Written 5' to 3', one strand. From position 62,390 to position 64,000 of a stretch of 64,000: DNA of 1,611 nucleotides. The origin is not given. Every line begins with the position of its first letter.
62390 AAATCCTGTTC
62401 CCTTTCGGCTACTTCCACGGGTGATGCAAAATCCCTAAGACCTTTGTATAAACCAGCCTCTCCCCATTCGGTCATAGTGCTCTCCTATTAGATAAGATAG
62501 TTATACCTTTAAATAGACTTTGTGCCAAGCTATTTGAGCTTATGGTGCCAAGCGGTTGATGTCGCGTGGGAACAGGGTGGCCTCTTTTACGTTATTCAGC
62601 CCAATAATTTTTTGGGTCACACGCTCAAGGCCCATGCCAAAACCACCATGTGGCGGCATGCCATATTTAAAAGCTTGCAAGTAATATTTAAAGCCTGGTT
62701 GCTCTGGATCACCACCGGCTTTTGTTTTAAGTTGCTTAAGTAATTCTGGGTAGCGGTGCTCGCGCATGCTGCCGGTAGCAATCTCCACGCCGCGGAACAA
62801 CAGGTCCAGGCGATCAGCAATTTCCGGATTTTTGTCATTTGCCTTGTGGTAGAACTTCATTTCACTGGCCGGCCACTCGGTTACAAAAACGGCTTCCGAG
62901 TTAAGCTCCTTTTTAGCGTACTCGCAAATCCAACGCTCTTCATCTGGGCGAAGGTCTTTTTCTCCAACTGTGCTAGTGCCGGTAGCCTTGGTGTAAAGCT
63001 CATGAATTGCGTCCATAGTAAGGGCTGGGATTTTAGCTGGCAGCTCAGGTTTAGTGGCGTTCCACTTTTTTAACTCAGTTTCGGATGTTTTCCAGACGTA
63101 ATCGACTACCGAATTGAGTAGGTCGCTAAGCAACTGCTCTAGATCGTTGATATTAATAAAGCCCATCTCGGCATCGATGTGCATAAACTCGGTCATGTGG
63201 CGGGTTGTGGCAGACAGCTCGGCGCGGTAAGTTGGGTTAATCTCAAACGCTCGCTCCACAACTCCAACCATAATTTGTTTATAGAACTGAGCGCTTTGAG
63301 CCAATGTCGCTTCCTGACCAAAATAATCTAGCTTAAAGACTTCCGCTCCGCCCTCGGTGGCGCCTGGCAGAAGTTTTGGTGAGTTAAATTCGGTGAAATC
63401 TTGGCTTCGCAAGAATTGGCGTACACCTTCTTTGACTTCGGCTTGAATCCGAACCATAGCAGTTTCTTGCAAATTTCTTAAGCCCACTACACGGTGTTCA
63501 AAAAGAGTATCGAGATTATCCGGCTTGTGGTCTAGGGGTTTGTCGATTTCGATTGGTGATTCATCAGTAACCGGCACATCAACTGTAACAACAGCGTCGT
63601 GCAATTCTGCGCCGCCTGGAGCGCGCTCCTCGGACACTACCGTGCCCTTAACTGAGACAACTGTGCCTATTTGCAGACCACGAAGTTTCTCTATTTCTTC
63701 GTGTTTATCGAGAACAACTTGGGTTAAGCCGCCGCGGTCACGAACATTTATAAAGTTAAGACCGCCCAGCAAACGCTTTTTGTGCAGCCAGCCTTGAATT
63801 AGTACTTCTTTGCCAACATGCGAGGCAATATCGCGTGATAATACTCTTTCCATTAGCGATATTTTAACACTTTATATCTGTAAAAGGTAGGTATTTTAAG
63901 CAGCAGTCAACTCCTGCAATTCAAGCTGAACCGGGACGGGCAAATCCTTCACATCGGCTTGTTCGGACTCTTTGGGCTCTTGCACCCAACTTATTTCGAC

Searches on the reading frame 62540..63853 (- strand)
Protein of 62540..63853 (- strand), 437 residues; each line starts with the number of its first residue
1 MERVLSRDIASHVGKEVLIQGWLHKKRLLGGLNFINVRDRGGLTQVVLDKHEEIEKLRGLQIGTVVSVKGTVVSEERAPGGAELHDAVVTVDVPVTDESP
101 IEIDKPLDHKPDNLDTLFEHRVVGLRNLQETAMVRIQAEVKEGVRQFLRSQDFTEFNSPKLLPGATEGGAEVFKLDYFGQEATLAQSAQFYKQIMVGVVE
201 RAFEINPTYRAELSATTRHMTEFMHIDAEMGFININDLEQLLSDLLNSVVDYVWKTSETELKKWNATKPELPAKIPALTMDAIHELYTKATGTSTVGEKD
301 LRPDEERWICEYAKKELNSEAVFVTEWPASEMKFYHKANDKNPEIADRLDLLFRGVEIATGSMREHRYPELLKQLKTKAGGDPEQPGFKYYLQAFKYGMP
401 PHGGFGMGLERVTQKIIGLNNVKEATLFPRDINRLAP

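Call 35: find_encoding_contigs(protein=window:62540-63853:-, flank=10000, max_places=1)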
Protein window:62540-63853:- (437 aa): 5 contigs read that carry it; 1 place shown.
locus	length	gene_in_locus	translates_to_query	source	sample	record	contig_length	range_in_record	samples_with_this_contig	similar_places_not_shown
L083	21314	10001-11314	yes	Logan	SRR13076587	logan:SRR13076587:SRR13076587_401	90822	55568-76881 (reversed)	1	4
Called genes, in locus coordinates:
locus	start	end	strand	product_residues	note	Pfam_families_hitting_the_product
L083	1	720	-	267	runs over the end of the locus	PF23441:SDR (weak), PF00106:adh_short, PF08659:KR, PF13561:adh_short_C2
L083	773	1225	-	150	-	-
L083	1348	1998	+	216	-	PF00027:cNMP_binding, PF13545:HTH_Crp_2, PF00325:Crp (faint)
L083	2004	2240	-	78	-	-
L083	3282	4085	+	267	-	PF02673:BacA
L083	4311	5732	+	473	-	-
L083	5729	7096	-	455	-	PF01566:Nramp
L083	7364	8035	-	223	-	PF13462:Thioredoxin_4, PF01323:DSBA (faint)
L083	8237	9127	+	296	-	PF00571:CBS (faint)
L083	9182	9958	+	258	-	-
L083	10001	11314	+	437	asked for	PF01336:tRNA_anti-codon, PF00152:tRNA-synt_2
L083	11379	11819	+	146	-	-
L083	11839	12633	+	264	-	PF08538:DUF1749 (weak), PF01738:DLH (faint), PF02129:Peptidase_S15 (weak), PF12146:Hydrolase_4, PF00561:Abhydrolase_1 (weak), PF12697:Abhydrolase_6 (weak), PF00326:Peptidase_S9, PF12146:Hydrolase_4 (weak), +1 more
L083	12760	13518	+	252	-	PF06966:DUF1295, PF02544:Steroid_dh (weak), PF04191:PEMT (weak)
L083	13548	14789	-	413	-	-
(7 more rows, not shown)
